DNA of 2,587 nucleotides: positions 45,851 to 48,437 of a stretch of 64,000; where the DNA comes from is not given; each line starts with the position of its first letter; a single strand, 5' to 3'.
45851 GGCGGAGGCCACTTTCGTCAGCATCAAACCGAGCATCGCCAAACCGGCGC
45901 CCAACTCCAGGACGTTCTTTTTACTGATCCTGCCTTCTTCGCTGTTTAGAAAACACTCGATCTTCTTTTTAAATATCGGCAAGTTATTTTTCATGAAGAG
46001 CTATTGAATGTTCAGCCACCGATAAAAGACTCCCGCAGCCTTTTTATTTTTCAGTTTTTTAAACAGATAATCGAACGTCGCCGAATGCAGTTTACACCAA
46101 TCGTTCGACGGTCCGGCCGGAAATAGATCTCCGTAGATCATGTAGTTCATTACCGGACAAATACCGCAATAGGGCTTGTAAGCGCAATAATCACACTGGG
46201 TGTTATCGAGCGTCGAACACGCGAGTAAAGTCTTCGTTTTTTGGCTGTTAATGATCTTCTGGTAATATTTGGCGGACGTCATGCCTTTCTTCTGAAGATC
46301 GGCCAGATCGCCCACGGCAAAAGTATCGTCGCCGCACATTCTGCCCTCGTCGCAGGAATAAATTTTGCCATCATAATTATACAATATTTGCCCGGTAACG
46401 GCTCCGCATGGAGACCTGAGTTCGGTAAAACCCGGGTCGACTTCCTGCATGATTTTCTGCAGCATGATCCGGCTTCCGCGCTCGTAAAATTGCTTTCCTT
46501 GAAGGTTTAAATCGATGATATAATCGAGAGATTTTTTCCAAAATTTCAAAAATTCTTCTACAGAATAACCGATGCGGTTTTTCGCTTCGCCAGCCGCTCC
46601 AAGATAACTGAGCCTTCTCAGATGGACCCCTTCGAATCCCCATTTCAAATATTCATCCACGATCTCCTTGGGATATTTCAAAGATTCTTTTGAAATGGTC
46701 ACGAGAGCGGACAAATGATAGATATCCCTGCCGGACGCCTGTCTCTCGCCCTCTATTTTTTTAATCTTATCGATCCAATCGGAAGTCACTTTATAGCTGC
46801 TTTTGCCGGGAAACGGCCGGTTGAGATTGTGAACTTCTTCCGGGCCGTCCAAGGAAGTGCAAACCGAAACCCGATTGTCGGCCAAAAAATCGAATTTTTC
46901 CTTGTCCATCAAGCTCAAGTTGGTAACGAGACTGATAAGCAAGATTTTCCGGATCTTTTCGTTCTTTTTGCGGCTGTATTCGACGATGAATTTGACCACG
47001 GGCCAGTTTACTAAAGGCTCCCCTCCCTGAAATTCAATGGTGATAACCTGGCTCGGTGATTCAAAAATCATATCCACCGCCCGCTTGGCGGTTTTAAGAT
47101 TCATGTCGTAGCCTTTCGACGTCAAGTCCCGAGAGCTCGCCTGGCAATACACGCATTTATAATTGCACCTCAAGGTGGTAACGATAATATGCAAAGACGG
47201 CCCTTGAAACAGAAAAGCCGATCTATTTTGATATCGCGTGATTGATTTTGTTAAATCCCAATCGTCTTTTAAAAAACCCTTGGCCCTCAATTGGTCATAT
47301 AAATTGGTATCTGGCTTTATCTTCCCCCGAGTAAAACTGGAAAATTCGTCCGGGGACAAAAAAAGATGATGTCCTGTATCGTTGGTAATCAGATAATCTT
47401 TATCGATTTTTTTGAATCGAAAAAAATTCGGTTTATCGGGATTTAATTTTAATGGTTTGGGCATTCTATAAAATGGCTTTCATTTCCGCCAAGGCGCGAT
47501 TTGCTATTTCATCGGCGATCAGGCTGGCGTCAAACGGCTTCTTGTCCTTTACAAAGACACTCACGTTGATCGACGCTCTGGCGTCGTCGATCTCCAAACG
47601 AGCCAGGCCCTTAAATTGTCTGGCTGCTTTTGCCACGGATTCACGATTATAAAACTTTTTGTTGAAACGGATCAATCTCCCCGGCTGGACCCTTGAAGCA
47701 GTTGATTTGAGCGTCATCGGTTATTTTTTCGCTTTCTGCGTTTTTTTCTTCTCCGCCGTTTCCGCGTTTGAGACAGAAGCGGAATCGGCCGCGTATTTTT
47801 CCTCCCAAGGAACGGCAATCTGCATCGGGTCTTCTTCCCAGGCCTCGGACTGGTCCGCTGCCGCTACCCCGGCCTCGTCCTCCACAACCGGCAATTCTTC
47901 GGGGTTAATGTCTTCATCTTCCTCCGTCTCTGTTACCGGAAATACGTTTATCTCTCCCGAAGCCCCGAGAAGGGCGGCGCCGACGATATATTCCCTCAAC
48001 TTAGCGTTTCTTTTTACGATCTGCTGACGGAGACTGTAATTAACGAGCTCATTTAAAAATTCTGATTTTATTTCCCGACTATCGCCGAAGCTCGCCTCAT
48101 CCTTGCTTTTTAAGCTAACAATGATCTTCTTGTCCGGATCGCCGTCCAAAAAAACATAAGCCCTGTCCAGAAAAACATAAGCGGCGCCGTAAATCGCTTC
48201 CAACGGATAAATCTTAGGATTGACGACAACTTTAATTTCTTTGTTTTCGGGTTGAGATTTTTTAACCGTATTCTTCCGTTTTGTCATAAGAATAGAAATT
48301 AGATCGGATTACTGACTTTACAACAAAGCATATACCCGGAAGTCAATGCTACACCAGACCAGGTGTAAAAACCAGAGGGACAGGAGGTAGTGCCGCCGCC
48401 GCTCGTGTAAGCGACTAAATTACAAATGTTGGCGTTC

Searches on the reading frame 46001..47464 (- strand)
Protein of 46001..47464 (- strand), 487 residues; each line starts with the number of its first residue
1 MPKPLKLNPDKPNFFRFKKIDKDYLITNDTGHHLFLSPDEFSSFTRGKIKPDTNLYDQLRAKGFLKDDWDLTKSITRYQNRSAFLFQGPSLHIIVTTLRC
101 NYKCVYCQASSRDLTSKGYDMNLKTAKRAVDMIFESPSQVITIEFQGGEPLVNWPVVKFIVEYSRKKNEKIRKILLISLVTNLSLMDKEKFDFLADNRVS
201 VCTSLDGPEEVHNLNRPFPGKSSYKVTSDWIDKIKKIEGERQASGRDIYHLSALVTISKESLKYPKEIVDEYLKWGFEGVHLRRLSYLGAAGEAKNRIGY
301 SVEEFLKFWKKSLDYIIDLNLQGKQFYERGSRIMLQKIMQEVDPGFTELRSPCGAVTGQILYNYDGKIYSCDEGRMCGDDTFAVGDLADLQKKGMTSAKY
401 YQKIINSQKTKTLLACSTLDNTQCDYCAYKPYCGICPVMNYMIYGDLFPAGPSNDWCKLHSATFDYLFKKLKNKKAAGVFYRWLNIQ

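Call 3: search_protein_families(library=ncbifam, proteins=[window:46001-47464:-], max_evalue=0.01)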
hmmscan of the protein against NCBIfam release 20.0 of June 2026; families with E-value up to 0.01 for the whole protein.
window:46001-47464:- (487 aa): 67 families (the best 25 are shown)
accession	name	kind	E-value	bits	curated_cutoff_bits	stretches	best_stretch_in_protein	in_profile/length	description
TIGR03978.1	rSAM_paired_1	equivalog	1.2e-147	492.5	370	1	13-484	2-466/466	His-Xaa-Ser system radical SAM maturase HxsB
NF047865.1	rSAM_PapB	equivalog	7.2e-38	130.6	340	1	93-446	7-326/330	PapB family radical SAM/SPASM ranthipeptide maturase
TIGR04064.1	rSAM_nif11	equivalog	9.1e-37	126.8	518.7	1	95-466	83-428/459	nif11-like peptide radical SAM maturase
TIGR04068.1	rSAM_ocin_clost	equivalog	6.2e-31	107.8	500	1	52-236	46-234/462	Cys-rich peptide radical SAM maturase CcpM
TIGR03974.1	rSAM_six_Cys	equivalog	3.5e-29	102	425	1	71-447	81-427/451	thioether cross-link-forming SCIFF peptide maturase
TIGR03906.1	quino_hemo_SAM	equivalog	3.9e-29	101.6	453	1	96-231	100-238/467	quinohemoprotein amine dehydrogenase maturation protein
NF040492.1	not_ScfB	exception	2.9e-28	98.9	855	1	98-415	103-407/450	ScfB-related radical SAM/SPASM orphan maturase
NF035951.1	rSAM_RumMC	equivalog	1.4e-23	83.4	720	1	94-226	116-251/510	RumMC family radical SAM sactipeptide maturase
TIGR03942.1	sulfatase_rSAM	equivalog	2.2e-21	76.3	349.45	1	95-472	6-358/363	anaerobic sulfatase maturase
NF038107.1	rSAM_NF038107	equivalog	5.3e-21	74.9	600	1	25-239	19-238/444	Cys-every-fifth radical SAM/SPASM peptide maturase CefB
NF010321.0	PRK13758.1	equivalog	5.5e-20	71.8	441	1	91-472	6-363/370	anaerobic sulfatase-maturase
TIGR04083.1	rSAM_pep_methan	hypoth_equivalog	4.2e-19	68.7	300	1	93-439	3-313/376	TIGR04083 family peptide-modifying radical SAM enzyme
NF041298.1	rSAM_mat_DynA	equivalog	2.1e-18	66.4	450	1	93-447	4-332/356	dynobactin maturation radical SAM/SPASM protein DynA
NF038170.1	lachnocin_rSAM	equivalog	1.9e-17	63.3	550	1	94-236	80-225/440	lachnocin radical SAM maturase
TIGR04280.1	geopep_mat_rSAM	hypoth_equivalog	3.1e-17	62.7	400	1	59-232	53-228/428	geopeptide radical SAM maturase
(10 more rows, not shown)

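Call 4: search_protein_families(library=pfam, proteins=[window:46001-47464:-], max_evalue=0.01)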
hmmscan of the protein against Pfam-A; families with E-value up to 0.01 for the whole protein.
window:46001-47464:- (487 aa): 2 families
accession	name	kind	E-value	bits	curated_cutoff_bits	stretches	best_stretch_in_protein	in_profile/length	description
PF04055.27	Radical_SAM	-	1.1e-15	58.7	29.5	1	94-237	1-139/166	Radical SAM superfamily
PF13353.11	Fer4_12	-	1.9e-08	35.2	22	1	87-224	2-134/137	4Fe-4S single cluster domain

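Call 22: find_encoding_contigs(protein=window:46001-47464:-, flank=10000, max_places=4)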
Protein window:46001-47464:- (487 aa): 3 contigs read that carry it; 2 places shown.
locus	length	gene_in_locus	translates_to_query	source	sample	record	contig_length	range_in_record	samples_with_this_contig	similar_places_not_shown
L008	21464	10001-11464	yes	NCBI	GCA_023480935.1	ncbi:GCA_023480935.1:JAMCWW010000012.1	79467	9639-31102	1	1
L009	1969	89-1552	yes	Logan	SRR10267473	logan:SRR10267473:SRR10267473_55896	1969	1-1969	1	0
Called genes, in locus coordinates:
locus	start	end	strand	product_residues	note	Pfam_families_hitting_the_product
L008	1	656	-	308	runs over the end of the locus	PF01715:IPPT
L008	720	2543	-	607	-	PF07973:tRNA_SAD, PF00587:tRNA-synt_2b, PF03129:HGTP_anticodon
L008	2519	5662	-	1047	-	PF02811:PHP, PF07733:DNA_pol3_alpha, PF17657:DNA_pol3_finger, PF14579:HHH_6, PF01336:tRNA_anti-codon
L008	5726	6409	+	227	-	PF01351:RNase_HII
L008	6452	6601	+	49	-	PF01783:Ribosomal_L32p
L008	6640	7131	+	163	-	PF01029:NusB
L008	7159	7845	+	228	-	PF22935:RM44_endonuclase, PF14622:Ribonucleas_3_3, PF00636:Ribonuclease_3, PF00035:dsrm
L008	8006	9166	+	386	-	-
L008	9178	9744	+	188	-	PF27806:HxsD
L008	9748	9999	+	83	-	-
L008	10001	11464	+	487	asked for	PF13353:Fer4_12, PF04055:Radical_SAM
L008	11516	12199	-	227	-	-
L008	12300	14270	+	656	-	PF04055:Radical_SAM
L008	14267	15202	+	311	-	PF04055:Radical_SAM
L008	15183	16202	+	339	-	-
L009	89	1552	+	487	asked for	PF13353:Fer4_12, PF04055:Radical_SAM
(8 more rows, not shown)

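Call 32: search_protein_families(library=padloc, proteins=[window:46001-47464:-], max_evalue=0.001)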
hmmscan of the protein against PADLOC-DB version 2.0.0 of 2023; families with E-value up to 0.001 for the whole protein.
window:46001-47464:- (487 aa): 2 families
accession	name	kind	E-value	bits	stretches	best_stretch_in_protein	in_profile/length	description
PDLC02903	pVip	-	1.9e-12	45.2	1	97-213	7-108/257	Viperins not associated with kinases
PDLC02904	pVip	-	8.2e-08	30.1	1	97-210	10-112/262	Viperins associated with kinases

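Call 85: search_dna_similar(query=window:46001-47464:-, collection=plasmids, mode=protein, max_rows=8)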
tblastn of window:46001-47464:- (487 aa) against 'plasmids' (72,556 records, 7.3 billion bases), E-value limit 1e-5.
Records with a match: 574; places in all: 588; records where one place covers at least 80% of the query: 370.
Best place of each record, by identity: <60% 574.
By first word of the organism name: Klebsiella 318; Bacillus 46; Rhizobium 34; Agrobacterium 26; Clostridium 16; Leisingera 14; Sinorhizobium 11; Paracoccus 10; Escherichia 9; Paraclostridium 7; and 49 more.
By predicted mobility (MOB-suite, as given by PLSDB): conjugative 361; non-mobilizable 191; mobilizable 22.
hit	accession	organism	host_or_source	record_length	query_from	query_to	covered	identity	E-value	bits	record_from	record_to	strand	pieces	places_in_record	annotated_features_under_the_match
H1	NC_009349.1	Aeromonas salmonicida subsp. salmonicida A449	-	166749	15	484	97%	37.7%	1e-97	329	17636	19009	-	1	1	hxsB: His-Xaa-Ser system radical SAM maturase HxsB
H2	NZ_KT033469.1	Aeromonas salmonicida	-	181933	15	484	97%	37.7%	1e-97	329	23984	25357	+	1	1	hxsB: His-Xaa-Ser system radical SAM maturase HxsB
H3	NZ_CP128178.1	Sphingobium baderi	mixed culture,activated sludge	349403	15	486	97%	36.5%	2e-90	308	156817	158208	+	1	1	hxsB: His-Xaa-Ser system radical SAM maturase HxsB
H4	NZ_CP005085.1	Sphingobium sp. TKS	-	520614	15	486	97%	36.1%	8e-90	307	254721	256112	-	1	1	hxsB: His-Xaa-Ser system radical SAM maturase HxsB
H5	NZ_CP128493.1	Novosphingobium resinovorum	pure cell culture,soil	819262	15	486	97%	35.6%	1e-91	312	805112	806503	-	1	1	hxsB: His-Xaa-Ser system radical SAM maturase HxsB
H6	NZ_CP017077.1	Novosphingobium resinovorum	single cell,soil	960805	15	486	97%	35.3%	1e-90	309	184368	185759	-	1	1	hxsB: His-Xaa-Ser system radical SAM maturase HxsB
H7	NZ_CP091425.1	Methylobacter sp. YRD-M1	isolate,wetland soil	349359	16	484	96%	35.6%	9e-89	304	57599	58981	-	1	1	hxsB: His-Xaa-Ser system radical SAM maturase HxsB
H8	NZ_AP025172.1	Cupriavidus sp. P-10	-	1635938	15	485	97%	35.2%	7e-91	310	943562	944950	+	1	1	none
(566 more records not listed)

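Call 86: get_annotated_region(hit=H1, flank=4000)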
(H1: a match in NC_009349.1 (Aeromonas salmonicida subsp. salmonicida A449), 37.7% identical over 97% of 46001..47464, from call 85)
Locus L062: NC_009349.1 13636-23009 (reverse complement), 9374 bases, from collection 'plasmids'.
description: Aeromonas salmonicida subsp. salmonicida A449 plasmid 4, complete sequence
organism: Aeromonas salmonicida subsp. salmonicida A449 (NCBI taxid 382245)
taxonomy: Bacteria; Pseudomonadota; Gammaproteobacteria; Aeromonadales; Aeromonadaceae; Aeromonas; Aeromonas salmonicida; Aeromonas salmonicida subsp. salmonicida A449
host: -; source: -; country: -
typing (MOB-suite, as given by PLSDB): conjugative; replicon rep_cluster_71; relaxase MOBH,MOBH; mating-pair formation MPF_F
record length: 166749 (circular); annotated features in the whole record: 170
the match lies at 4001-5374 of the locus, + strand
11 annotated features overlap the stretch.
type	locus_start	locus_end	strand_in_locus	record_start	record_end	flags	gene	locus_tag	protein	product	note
CDS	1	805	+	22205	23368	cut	-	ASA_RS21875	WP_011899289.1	KorB domain-containing protein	-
CDS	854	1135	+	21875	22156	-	-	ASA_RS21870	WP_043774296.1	helix-turn-helix domain-containing protein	-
CDS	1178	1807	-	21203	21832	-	-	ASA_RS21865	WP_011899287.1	type I restriction endonuclease subunit M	-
CDS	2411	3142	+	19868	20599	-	-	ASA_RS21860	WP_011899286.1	hypothetical protein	-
CDS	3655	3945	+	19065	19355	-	hxsD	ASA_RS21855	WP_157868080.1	His-Xaa-Ser system protein HxsD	-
CDS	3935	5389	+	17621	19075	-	hxsB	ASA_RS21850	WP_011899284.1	His-Xaa-Ser system radical SAM maturase HxsB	-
CDS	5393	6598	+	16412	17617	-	hxsC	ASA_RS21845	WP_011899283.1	His-Xaa-Ser system radical SAM maturase HxsC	-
CDS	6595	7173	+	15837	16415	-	hxsA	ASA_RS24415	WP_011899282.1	His-Xaa-Ser repeat protein HxsA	-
CDS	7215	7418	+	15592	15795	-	-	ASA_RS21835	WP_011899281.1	DUF5334 family protein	-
CDS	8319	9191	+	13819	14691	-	-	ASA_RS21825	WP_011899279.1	TnsA endonuclease N-terminal domain-containing protein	-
CDS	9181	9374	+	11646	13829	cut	-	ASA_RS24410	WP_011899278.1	hypothetical protein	-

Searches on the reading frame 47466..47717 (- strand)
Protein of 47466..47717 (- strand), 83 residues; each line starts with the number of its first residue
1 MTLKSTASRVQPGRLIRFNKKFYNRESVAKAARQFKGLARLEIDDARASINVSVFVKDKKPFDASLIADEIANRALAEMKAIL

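Call 3: search_protein_families(library=ncbifam, proteins=[window:47466-47717:-], max_evalue=0.01)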
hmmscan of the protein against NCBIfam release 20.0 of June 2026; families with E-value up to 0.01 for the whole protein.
window:47466-47717:- (83 aa): 1 family
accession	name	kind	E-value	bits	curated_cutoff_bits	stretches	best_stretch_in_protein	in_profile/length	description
NF038315.1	HxsD_rel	equivalog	8.6e-13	48.3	41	1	16-80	1-62/62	HxsD-like protein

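Call 4: search_protein_families(library=pfam, proteins=[window:47466-47717:-], max_evalue=0.01)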
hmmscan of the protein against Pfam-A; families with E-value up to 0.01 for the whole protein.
window:47466-47717:- (83 aa): 0 families

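Call 32: search_protein_families(library=padloc, proteins=[window:47466-47717:-], max_evalue=0.001)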
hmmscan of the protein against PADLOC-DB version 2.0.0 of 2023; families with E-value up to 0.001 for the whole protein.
window:47466-47717:- (83 aa): 0 families

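Call 96: search_protein_families(library=pfam, proteins=[window:47466-47717:-], max_evalue=1)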
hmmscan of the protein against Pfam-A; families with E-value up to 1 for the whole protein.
window:47466-47717:- (83 aa): 0 families

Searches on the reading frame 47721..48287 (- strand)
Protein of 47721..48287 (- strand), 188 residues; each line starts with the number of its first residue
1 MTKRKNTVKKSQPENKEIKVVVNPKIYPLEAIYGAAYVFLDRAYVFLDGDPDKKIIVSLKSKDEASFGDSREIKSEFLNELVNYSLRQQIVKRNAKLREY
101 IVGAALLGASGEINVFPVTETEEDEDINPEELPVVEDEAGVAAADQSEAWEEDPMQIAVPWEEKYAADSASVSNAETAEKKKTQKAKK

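Call 7: search_protein_families(library=ncbifam, proteins=[window:47721-48287:-], max_evalue=0.001)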
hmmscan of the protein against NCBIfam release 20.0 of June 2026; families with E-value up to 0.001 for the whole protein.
window:47721-48287:- (188 aa): 2 families
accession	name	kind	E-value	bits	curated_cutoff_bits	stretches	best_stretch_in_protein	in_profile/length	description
TIGR03976.1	chp_LLNDYxLRE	equivalog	2.3e-17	63.1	50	1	24-108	3-86/90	His-Xaa-Ser system protein HxsD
NF038315.1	HxsD_rel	equivalog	0.00024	21.2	41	1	23-79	4-55/62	HxsD-like protein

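Call 8: search_protein_families(library=pfam, proteins=[window:47721-48287:-], max_evalue=0.01)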
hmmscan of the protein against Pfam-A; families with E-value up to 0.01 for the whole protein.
window:47721-48287:- (188 aa): 0 families

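Call 32: search_protein_families(library=padloc, proteins=[window:47721-48287:-], max_evalue=0.001)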
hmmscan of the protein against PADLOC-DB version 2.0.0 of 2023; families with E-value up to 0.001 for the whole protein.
window:47721-48287:- (188 aa): 0 families

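Call 63: search_solved_structures(query=window:47721-48287:-, max_evalue=1, show_alignments=1)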
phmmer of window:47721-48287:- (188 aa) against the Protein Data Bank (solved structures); distinct sequences matched with E-value up to 1: 3.
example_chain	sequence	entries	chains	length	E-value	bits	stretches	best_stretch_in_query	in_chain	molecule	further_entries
8b6g_CF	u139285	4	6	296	0.32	14.3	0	26-96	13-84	Transmembrane protein, putative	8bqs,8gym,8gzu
4jg3_A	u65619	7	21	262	0.6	13.4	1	21-115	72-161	Catabolite repression control protein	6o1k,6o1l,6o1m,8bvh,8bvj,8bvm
4f1r_A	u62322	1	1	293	0.76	13.1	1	21-115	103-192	Catabolite repression control protein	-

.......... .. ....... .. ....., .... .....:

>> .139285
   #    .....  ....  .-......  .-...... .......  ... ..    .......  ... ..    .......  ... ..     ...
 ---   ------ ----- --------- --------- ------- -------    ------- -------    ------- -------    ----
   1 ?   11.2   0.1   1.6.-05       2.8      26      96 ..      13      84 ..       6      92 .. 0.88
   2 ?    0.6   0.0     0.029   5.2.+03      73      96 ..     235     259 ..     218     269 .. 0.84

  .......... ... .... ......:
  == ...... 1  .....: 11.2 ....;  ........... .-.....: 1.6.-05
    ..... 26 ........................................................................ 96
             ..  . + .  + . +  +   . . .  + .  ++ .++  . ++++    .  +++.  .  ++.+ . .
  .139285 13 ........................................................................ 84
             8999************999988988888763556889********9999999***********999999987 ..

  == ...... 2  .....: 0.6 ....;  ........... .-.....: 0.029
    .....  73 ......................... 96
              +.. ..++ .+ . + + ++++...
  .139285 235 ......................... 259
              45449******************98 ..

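Call 96: search_protein_families(library=pfam, proteins=[window:47721-48287:-], max_evalue=1)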
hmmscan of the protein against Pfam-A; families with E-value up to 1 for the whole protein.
window:47721-48287:- (188 aa): 0 families

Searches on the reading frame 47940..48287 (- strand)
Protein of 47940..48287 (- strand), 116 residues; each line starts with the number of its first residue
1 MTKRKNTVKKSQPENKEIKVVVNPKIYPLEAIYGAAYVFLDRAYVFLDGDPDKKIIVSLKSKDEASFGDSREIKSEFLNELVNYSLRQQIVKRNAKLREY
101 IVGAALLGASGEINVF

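Call 77: find_homologous_proteins(query=window:47940-48287:-, max_evalue=0.001)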
Query seq(116 aa) (116 aa): 221 proteins with E <= 0.001 among 229 candidates; the best 120 are listed.
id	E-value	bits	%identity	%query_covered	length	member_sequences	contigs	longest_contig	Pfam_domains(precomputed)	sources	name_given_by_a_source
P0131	2.4e-66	238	100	100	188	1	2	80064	PF27806.1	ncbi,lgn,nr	ncbi:MAG: His-Xaa-Ser system protein HxsD [Patescibacteria group bacterium]|nr:His-Xaa-Ser system pr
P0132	9.2e-49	182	76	100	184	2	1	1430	PF27806.1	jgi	-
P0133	5.9e-47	176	74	100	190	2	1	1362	PF27806.1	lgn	-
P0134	2.4e-42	161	69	100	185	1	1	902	PF27806.1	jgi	jgi:His-Xaa-Ser system protein HxsD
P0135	4.0e-38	148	70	85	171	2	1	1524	PF27806.1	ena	-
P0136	3.5e-36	141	67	85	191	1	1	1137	PF27806.1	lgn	-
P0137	9.8e-36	140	61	100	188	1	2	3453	PF27806.1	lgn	-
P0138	9.1e-34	134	65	91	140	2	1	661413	PF27806.1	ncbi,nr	ncbi:MAG: His-Xaa-Ser system protein HxsD [Candidatus Nealsonbacteria bacterium]|nr:MAG: His-Xaa-Ser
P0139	2.1e-33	133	61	92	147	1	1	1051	PF27806.1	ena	-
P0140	7.6e-33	131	63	80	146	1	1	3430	PF27806.1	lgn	-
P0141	1.2e-32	130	65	88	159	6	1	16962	PF27806.1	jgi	-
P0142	4.5e-32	128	63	84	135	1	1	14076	PF27806.1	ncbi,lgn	-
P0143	1.5e-31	127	62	91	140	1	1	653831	PF27806.1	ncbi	ncbi:MAG: His-Xaa-Ser system protein HxsD [Candidatus Nealsonbacteria bacterium]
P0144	1.9e-31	126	61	91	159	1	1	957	PF27806.1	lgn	-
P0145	2.4e-31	126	60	90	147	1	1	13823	PF27806.1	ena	-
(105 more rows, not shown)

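Call 87: predict_structure(alignment_id=A5)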
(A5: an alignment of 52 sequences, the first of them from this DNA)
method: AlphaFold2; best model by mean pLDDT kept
length: 116 residues; sequences in the alignment: 52
mean_pLDDT: 86.0   pTM: 0.69
mean pLDDT of the five models: 86.0, 85.7, 85.7, 85.0, 84.4
residues with pLDDT >= 90: 76; 70-90: 21; 50-70: 9; < 50: 10
segments of 3 or more residues with pLDDT < 50: 6-13
pLDDT, mean of each block of 10 residues (from residue 1): 48 71 96 96 95 96 82 95 95 94 89 68
secondary structure, 60 per line:
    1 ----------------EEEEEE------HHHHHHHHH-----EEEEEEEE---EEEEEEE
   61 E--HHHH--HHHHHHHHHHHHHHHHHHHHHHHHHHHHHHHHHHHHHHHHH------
elements in order: E17-22 H29-37 E43-50 E54-61 H64-67 H70-110

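Call 90: fold_search(model_id=the predicted structure, library=pdb)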
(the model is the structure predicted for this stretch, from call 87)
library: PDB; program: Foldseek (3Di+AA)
matches with E <= 10: 1023; with E <= 0.001: 0
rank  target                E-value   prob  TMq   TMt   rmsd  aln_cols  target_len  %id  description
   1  5jmv_D                1.6e-02  0.99  0.38  0.50   3.7        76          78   16  Crystal structure of mjKae1-pfuPcc1 complex (released 2016-07-06)
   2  9d85_P                1.8e-02  0.97  0.35  0.48   4.6        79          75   15  Structure of the KEOPS complex (Cgi121/Bud32/Kae1/Pcc1) bound to tRNA in a distorted tRNA conformation (released 2024-12-18)
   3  7a67_A                2.2e-02  0.99  0.40  0.52   3.6        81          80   16  Pcc1Pcc2 complex (released 2022-03-23)
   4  5jmv_F                2.3e-02  0.98  0.37  0.51   3.8        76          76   16  Crystal structure of mjKae1-pfuPcc1 complex (released 2016-07-06)
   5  12dl_JA               2.3e-02  0.96  0.39  0.38   7.3       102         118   11  Native structure of the cytoplasmic lattice (CPL) asymmetric unit from mouse MII eggs (released 2026-04-08)
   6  3i3w_A                3.4e-02  0.87  0.29  0.11   5.5        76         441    8  Structure of a phosphoglucosamine mutase from Francisella tularensis (released 2010-01-19)
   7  1ztg_B                4.1e-02  0.96  0.37  0.53   3.6        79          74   11  human alpha polyC binding protein KH1 (released 2006-05-27)
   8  3vke_A                4.7e-02  0.93  0.34  0.48   3.7        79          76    8  Contribution of the first K-homology domain of poly(C)-binding protein 1 to its affinity and specificity for C-rich ol (released 2012-02-29)
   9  3eno_C                4.7e-02  0.87  0.32  0.44   4.9        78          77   15  Crystal structure of Pyrococcus furiosus Pcc1 in complex with Thermoplasma acidophilum Kae1 (released 2008-10-28)
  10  3vke_B                6.9e-02  0.89  0.36  0.49   3.9        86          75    8  Contribution of the first K-homology domain of poly(C)-binding protein 1 to its affinity and specificity for C-rich ol (released 2012-02-29)
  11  3eno_F                6.9e-02  0.84  0.33  0.44   4.9        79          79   15  Crystal structure of Pyrococcus furiosus Pcc1 in complex with Thermoplasma acidophilum Kae1 (released 2008-10-28)
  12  7a6h_K                7.8e-02  0.96  0.46  0.49   4.4        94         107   15  Cryo-EM structure of human apo RNA Polymerase III (released 2021-02-03)
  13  2qn6_B                7.8e-02  0.95  0.41  0.50   4.3        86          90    8  Structure of an archaeal heterotrimeric initiation factor 2 reveals a nucleotide state between the GTP and the GDP sta (released 2007-11-06)
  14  4wx8_A                7.8e-02  0.87  0.36  0.46   5.3        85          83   10  Crystal structure of binary complex Gon7-Pcc1 (released 2015-03-18)
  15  3eno_D                7.8e-02  0.80  0.33  0.45   4.8        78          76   15  Crystal structure of Pyrococcus furiosus Pcc1 in complex with Thermoplasma acidophilum Kae1 (released 2008-10-28)
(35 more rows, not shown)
